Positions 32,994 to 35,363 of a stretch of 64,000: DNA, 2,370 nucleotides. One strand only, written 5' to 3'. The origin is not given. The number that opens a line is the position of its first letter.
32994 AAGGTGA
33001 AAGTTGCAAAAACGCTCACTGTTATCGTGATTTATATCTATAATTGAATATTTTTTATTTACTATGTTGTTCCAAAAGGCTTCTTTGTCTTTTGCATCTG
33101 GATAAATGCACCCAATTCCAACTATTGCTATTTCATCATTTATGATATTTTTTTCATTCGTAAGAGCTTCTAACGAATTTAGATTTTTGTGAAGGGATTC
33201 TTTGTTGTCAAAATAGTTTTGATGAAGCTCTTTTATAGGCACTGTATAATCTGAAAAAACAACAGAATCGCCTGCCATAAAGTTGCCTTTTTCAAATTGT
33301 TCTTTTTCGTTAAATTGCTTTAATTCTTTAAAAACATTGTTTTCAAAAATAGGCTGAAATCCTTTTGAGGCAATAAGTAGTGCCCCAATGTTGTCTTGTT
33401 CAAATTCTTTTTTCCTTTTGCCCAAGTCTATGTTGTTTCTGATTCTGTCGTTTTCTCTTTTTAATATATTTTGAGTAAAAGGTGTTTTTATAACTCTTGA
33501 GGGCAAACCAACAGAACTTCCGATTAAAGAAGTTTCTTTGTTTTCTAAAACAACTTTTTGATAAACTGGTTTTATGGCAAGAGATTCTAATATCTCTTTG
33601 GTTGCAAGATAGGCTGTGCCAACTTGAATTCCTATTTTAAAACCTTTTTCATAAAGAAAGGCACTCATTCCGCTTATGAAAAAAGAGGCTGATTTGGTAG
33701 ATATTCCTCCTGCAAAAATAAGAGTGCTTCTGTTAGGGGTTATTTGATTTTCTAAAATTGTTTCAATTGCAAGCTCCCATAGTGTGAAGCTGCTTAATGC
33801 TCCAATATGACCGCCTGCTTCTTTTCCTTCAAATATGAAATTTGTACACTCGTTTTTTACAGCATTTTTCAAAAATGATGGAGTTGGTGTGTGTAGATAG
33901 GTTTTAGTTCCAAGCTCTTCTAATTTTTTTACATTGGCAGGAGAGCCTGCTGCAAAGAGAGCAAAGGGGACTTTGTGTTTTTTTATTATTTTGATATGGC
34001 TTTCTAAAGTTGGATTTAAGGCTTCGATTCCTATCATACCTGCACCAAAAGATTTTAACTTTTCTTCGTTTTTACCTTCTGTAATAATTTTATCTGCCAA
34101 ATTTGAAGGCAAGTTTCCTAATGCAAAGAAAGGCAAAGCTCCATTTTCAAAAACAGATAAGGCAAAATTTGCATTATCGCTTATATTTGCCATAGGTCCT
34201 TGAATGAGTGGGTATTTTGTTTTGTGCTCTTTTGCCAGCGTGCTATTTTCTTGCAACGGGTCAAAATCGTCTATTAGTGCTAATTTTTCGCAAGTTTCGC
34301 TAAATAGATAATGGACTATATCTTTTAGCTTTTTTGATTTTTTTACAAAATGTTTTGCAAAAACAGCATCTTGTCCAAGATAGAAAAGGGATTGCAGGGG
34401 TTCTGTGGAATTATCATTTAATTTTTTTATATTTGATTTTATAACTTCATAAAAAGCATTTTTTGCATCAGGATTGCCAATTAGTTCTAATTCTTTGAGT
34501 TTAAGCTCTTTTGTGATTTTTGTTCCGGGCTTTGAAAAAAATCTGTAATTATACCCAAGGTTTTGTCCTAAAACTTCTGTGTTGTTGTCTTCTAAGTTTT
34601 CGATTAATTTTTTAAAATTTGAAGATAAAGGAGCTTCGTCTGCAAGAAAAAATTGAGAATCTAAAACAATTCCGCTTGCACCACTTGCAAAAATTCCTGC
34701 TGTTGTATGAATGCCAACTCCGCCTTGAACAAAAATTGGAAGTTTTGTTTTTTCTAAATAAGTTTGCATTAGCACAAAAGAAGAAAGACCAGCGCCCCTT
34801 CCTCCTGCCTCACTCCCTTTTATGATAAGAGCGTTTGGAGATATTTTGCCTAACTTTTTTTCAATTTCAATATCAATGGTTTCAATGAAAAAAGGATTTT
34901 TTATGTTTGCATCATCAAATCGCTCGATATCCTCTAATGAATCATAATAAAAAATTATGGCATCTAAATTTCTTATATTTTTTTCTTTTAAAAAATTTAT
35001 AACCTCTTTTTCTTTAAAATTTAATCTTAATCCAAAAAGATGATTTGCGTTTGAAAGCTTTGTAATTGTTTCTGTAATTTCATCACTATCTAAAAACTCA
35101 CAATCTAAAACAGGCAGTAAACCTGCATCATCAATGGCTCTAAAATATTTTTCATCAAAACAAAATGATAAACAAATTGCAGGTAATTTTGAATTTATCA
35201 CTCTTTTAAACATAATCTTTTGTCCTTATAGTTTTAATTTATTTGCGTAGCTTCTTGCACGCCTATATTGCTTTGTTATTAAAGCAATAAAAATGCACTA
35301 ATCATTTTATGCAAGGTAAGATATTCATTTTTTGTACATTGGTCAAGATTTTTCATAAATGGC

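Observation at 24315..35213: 3632-aa single-polypeptide PUFA-synthase-like megasynthase with two N-terminal PfaD-type ER modules and three KS domains, but no FabA-type DH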

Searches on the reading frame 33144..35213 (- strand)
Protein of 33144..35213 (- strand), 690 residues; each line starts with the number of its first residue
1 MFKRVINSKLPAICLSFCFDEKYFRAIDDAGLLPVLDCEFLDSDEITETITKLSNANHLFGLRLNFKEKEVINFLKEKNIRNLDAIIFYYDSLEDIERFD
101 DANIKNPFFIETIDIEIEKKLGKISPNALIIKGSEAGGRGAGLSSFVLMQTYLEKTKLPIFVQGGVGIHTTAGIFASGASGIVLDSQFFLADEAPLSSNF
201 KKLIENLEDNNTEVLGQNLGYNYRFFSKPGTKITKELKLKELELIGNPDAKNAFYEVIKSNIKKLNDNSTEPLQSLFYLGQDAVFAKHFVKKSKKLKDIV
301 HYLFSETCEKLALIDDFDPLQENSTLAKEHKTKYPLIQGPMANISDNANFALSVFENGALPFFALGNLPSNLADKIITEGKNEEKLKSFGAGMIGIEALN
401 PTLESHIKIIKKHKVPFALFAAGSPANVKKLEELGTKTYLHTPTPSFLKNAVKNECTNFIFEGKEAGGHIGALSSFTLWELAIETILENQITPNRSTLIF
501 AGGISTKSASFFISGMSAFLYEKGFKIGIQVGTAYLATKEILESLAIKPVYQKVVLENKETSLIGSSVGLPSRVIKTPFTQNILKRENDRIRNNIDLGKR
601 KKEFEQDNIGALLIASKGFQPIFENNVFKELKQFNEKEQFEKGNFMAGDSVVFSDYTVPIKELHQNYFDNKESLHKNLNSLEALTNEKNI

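Call 10: find_homologous_proteins(query=window:33144-35213:-, max_evalue=0.00001)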
Query window:33144-35213:- (690 aa): 43 proteins with E <= 0.00001 among 8000 candidates.
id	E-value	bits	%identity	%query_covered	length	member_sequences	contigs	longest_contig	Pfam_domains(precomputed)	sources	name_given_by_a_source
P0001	5.8e-216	737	49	100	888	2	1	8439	PF00109.33,PF03060.22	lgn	-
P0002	1.4e-206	706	48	99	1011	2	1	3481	PF00109.33,PF03060.22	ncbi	ncbi:MAG: beta-ketoacyl synthase N-terminal-like domain-containing protein, partial [Desulfobacteral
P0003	4.5e-200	684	48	100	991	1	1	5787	PF00109.33,PF03060.22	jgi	-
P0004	1.0e-199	683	49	100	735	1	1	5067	PF00109.33,PF03060.22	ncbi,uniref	ncbi:MAG: nitronate monooxygenase, partial [Desulfobacula sp.]|uniref:nitronate monooxygenase n=1 Ta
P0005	9.1e-196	670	46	100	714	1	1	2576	PF03060.22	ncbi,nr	ncbi:MAG: polyketide synthase, partial [Desulfobacula sp.]|nr:polyketide synthase [Desulfobacula sp.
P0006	1.6e-195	669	47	100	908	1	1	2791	PF00109.33,PF03060.22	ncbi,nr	ncbi:MAG: polyketide synthase, partial [Desulfobacteraceae bacterium]|nr:polyketide synthase [Desulf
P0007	4.3e-195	668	46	99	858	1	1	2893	PF00109.33,PF03060.22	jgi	jgi:NAD(P)H-dependent flavin oxidoreductase YrpB (nitropropane dioxygenase family)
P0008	6.9e-195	667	47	100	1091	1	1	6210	PF00109.33,PF03060.22,PF02801.29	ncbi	ncbi:MAG: beta-ketoacyl synthase N-terminal-like domain-containing protein, partial [Desulfobacula s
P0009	1.9e-194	666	48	100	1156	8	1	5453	PF00109.33,PF03060.22,PF02801.29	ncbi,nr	ncbi:MAG: nitronate monooxygenase, partial [Desulfobacula sp.]|nr:nitronate monooxygenase [Desulfoba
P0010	4.9e-194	665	48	100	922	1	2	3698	PF00109.33,PF03060.22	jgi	-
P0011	8.6e-188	644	45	100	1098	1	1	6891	PF00109.33,PF03060.22,PF02801.29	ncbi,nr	ncbi:MAG: nitronate monooxygenase, partial [Desulfobacterales bacterium]|nr:nitronate monooxygenase 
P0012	2.0e-186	639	46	100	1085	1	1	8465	PF00109.33,PF03060.22,PF02801.29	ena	-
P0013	2.6e-186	639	47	100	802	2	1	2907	PF00109.33,PF03060.22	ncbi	ncbi:MAG: beta-ketoacyl synthase N-terminal-like domain-containing protein, partial [Desulfobacterac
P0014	3.3e-186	639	46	100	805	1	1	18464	PF00109.33,PF03060.22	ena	-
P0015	2.1e-183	629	45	97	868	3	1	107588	PF00109.33,PF03060.22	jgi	jgi:NAD(P)H-dependent flavin oxidoreductase YrpB (nitropropane dioxygenase family)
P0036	2.4e-129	451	44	73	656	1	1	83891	PF03060.22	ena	-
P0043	1.6e-82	296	31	96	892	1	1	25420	PF00109.33,PF03060.22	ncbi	ncbi:MAG: beta-ketoacyl synthase N-terminal-like domain-containing protein, partial [Candidatus Thor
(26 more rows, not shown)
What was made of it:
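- Tried and rejected: I used the ER'-ER segment instead (call 10).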

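Call 14: find_related_loci(query=window:33144-35213:-, collection=genome_contigs, flank=10000)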
Query window:33144-35213:- (690 aa) in genome_contigs; peptide patterns used: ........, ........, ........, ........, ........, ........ (x = any residue, [..] = any of these).
167 stretches matched a pattern, but none encodes a relative of the query by tblastn (E <= 1e-3).
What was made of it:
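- Tried and rejected: Patterns taken from the window protein alone found no relative (call 14).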

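Call 19: find_encoding_contigs(protein=P0015, flank=10000, max_places=3)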
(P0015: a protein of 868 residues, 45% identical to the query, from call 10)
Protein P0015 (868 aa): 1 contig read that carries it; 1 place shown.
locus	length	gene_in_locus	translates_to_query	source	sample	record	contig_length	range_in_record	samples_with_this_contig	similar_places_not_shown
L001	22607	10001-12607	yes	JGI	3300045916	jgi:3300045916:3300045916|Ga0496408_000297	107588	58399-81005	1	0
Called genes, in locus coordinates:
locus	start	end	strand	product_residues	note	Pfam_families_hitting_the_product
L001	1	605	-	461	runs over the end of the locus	-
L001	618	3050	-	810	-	PF00091:Tubulin (faint), PF13809:Tubulin_2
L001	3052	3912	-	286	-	-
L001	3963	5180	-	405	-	PF25292:Beta-prop_CGLA (faint), PF13360:PQQ_2, PF13570:Beta-prop_ACSF4, PF13360:PQQ_2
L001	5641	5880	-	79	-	PF00037:Fer4 (weak)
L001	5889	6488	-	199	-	-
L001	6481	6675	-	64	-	-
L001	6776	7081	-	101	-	PF00583:Acetyltransf_1 (weak), PF13508:Acetyltransf_7 (faint), PF14542:Acetyltransf_CG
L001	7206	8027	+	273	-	PF00106:adh_short, PF13561:adh_short_C2, PF08643:DUF1776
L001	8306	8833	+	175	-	PF00188:CAP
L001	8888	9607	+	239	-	PF01648:ACPS (weak)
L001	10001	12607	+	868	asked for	PF03060:NMO, PF00109:ketoacyl-synt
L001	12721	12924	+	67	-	-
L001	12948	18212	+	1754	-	-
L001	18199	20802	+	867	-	PF08659:KR, PF00106:adh_short, PF13561:adh_short_C2 (weak), PF21089:PKS_DH_N (weak), PF14765:PS-DH (weak)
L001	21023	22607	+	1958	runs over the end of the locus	PF00289:Biotin_carb_N, PF02786:CPSase_L_D2, PF02785:Biotin_carb_C, PF00364:Biotin_lipoyl, PF01039:Carboxyl_trans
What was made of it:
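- A fused acetyl-CoA carboxylase follows the synthase in L001 (call 19).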

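Call 20: find_encoding_contigs(protein=P0036, flank=10000, max_places=3)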
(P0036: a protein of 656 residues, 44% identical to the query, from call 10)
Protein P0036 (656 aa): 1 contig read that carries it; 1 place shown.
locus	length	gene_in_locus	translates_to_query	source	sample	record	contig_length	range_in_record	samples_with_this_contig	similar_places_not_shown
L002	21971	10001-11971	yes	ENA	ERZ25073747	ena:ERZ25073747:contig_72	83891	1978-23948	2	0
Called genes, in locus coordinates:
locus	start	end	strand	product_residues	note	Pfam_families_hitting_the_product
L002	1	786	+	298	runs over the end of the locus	PF01553:Acyltransferase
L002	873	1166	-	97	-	PF00216:Bac_DNA_binding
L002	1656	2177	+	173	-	PF00857:Isochorismatase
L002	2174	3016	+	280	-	PF17767:NAPRTase_N, PF04095:NAPRTase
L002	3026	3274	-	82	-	-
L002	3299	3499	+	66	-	PF17956:NAPRTase_C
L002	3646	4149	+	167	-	PF03061:4HBT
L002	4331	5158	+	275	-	-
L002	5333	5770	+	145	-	PF00582:Usp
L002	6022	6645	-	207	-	PF01209:Ubie_methyltran, PF13489:Methyltransf_23, PF13847:Methyltransf_31 (weak), PF08241:Methyltransf_11, PF08242:Methyltransf_12, PF13649:Methyltransf_25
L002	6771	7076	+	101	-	PF11731:Cdd1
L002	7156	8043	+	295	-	PF02661:Fic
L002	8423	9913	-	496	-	PF00158:Sigma54_activat, PF25601:AAA_lid_14 (weak)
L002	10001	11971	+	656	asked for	PF03060:NMO (weak)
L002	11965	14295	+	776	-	PF00109:ketoacyl-synt, PF02801:Ketoacyl-synt_C, PF00109:ketoacyl-synt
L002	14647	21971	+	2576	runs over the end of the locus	PF02801:Ketoacyl-synt_C (weak), PF00698:Acyl_transf_1, PF00109:ketoacyl-synt, PF02801:Ketoacyl-synt_C (weak), PF00550:PP-binding (weak), PF08659:KR, PF00106:adh_short (weak), PF21089:PKS_DH_N, +1 more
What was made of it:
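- Two long-read metagenome loci (L001, L002) show the region split into several called genes (calls 19, 20).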

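Call 27: search_solved_structures(query=window:33144-35213:-, max_evalue=0.001, show_alignments=2)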
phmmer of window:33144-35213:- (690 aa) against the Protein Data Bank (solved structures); distinct sequences matched with E-value up to 0.001: 7.
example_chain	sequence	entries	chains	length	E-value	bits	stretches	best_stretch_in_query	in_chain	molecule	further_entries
7l00_A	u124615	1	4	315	1.4e-24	89.7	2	328-478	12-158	Enoyl-Acyl Carrier Protein Reductase FabK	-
2z6i_A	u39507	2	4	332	5.4e-19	71.2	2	97-250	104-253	Trans-2-enoyl-ACP reductase II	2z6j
5gvh_A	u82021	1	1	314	2.2e-18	69.2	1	333-588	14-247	Enoyl-[acyl-carrier-protein] reductase [FMN]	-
3bo9_A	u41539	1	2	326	2.5e-18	69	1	332-588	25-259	Putative nitroalkan dioxygenase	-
5gvj_A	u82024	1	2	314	1.1e-17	66.9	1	332-588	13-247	Enoyl-[acyl-carrier-protein] reductase [FMN]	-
9pl0_A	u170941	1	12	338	1.1e-14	57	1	325-588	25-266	Enoyl-[acyl-carrier-protein] reductase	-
4iql_A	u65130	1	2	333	1.1e-06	30.5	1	333-587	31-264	Enoyl-(Acyl-carrier-protein) reductase II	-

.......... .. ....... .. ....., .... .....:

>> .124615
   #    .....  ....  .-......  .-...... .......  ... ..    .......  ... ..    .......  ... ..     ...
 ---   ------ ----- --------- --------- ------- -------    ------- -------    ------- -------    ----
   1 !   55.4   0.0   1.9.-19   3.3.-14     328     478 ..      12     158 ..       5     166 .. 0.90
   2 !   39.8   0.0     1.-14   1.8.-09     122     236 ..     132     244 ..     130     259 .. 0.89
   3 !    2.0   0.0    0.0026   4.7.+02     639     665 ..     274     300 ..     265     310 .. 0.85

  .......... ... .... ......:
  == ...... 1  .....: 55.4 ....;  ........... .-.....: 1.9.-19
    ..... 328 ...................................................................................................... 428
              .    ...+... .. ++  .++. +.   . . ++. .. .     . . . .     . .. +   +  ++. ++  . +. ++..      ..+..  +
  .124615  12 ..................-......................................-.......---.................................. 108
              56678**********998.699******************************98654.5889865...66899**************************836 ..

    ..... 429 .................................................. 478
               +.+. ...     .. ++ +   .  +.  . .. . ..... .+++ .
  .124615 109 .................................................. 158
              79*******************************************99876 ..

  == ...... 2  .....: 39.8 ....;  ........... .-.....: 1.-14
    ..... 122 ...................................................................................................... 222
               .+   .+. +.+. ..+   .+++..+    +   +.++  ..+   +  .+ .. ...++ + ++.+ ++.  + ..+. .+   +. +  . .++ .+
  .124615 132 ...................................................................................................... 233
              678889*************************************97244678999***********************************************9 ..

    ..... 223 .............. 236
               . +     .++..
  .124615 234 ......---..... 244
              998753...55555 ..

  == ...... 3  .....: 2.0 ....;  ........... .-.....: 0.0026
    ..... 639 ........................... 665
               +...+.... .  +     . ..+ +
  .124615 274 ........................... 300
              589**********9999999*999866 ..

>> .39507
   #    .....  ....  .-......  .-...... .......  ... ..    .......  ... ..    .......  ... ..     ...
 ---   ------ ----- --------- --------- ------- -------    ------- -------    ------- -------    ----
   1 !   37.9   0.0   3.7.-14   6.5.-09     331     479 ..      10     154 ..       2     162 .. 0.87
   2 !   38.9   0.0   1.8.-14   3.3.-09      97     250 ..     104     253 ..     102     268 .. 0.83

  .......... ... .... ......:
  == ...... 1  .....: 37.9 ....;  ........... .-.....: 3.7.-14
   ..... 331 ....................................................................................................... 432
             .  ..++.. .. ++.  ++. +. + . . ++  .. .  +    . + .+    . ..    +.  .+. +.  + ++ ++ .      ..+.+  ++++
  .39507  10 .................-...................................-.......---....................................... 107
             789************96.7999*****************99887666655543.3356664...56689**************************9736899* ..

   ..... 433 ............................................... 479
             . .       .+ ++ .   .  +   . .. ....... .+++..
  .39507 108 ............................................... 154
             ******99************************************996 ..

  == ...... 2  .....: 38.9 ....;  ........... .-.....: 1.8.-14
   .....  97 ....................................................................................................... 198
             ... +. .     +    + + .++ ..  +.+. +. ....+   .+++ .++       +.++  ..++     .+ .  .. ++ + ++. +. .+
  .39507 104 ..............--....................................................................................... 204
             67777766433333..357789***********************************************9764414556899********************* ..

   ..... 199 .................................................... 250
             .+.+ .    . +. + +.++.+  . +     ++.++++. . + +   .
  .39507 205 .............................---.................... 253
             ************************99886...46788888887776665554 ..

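Call 54: search_protein_families(library=pfam, proteins=[L001:8864-9607:+], max_evalue=0.001)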
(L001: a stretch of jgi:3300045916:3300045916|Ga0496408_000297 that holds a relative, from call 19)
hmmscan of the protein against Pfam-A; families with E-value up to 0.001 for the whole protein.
L001:8864-9607:+ (247 aa): 1 family
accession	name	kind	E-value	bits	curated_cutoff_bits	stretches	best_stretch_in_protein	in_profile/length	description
PF01648.25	ACPS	-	1.4e-07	32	25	1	149-206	1-67/111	4'-phosphopantetheinyl transferase superfamily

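Call 66: find_encoding_contigs(protein=P0043, flank=10000, max_places=2)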
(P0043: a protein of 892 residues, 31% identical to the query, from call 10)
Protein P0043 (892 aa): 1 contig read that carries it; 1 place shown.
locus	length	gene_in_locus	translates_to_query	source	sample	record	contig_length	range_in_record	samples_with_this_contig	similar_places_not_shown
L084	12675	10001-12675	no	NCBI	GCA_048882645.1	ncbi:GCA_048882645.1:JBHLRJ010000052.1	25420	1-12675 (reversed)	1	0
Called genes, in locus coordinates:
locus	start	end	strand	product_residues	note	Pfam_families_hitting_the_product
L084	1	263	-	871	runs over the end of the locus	PF00989:PAS, PF08447:PAS_3, PF08448:PAS_4, PF13426:PAS_9, PF08447:PAS_3, PF00989:PAS, PF08448:PAS_4, PF13426:PAS_9, +7 more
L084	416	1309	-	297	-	PF04055:Radical_SAM, PF13353:Fer4_12 (weak)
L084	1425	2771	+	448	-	PF00108:Thiolase_N, PF02803:Thiolase_C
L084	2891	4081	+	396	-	PF02771:Acyl-CoA_dh_N, PF02770:Acyl-CoA_dh_M, PF00441:Acyl-CoA_dh_1, PF08028:Acyl-CoA_dh_2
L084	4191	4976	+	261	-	PF01012:ETF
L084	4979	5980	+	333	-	PF01012:ETF, PF00766:ETF_alpha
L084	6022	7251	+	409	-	PF00108:Thiolase_N, PF22691:Thiolase_C_1, PF02803:Thiolase_C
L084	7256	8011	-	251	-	PF03099:BPL_LplA_LipB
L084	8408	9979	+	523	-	PF01039:Carboxyl_trans, PF03255:ACCA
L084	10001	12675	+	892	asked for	PF03060:NMO (weak), PF00109:ketoacyl-synt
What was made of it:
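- A carboxyltransferase lies 22 nt upstream in L084 (call 66).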

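Call 68: predict_structure(alignment_id=A1)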
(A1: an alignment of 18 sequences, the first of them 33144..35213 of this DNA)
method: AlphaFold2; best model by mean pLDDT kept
length: 690 residues; sequences in the alignment: 18
mean_pLDDT: 85.4   pTM: 0.90
mean pLDDT of the five models: 85.4, 83.8, 82.9, 78.4, 77.9
residues with pLDDT >= 90: 304; 70-90: 324; 50-70: 43; < 50: 19
segments of 3 or more residues with pLDDT < 50: 1-8, 612-616, 685-690
pLDDT, mean of each block of 10 residues (from residue 1): 47 87 93 91 92 90 91 87 90 79 80 86 87 93 93 88 95 91 93 93 89 83 81 85 84 89 87 88 93 94 91 90 95 93 76 95 83 86 83 81 89 93 87 93 90 93 80 91 91 90 91 95 96 90 85 86 80 84 87 85 76 49 66 76 82 86 89 57 49
secondary structure, 60 per line:
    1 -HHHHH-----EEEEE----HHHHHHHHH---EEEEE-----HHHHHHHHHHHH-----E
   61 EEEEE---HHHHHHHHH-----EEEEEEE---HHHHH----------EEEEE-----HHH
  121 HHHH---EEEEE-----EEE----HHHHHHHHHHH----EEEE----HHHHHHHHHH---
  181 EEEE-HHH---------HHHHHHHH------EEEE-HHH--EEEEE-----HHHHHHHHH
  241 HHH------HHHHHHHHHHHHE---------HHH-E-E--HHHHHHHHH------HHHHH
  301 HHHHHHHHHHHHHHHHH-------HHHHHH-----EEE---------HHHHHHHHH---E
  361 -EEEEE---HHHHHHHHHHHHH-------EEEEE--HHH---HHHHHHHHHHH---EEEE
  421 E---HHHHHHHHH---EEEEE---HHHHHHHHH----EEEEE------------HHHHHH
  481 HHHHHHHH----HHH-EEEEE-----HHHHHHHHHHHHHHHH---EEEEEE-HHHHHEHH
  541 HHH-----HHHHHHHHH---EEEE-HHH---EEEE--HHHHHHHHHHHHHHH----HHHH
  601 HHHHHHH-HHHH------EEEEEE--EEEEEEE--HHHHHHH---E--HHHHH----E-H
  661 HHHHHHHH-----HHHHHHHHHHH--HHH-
elements in order (helices of 4 or more, strands of 3 or more residues): H2-6 E12-16 H21-29 E33-37 H43-54 E60-65 H69-77 E83-89 H93-97 E108-112 H118-124 E128-132 E138-140 H145-155 E160-163 H168-177 E181-184 H198-205 E212-215 E222-226 H232-243 H250-261 H281-289 H296-317 H325-330 E336-338 H348-356 E362-366 H370-382 E390-394 H403-413 E417-421 H425-433 E437-441 H445-453 E458-462 H475-488 E497-501 H507-522 E526-531 H533-537 H539-543 H549-557 E561-564 E572-575 H578-592 H597-607 H609-612 E619-624 E627-633 H636-642 H649-653 H660-668 H674-684
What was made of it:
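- The ER'-ER didomain model is compact: pLDDT 85, pTM 0.90 (call 68).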
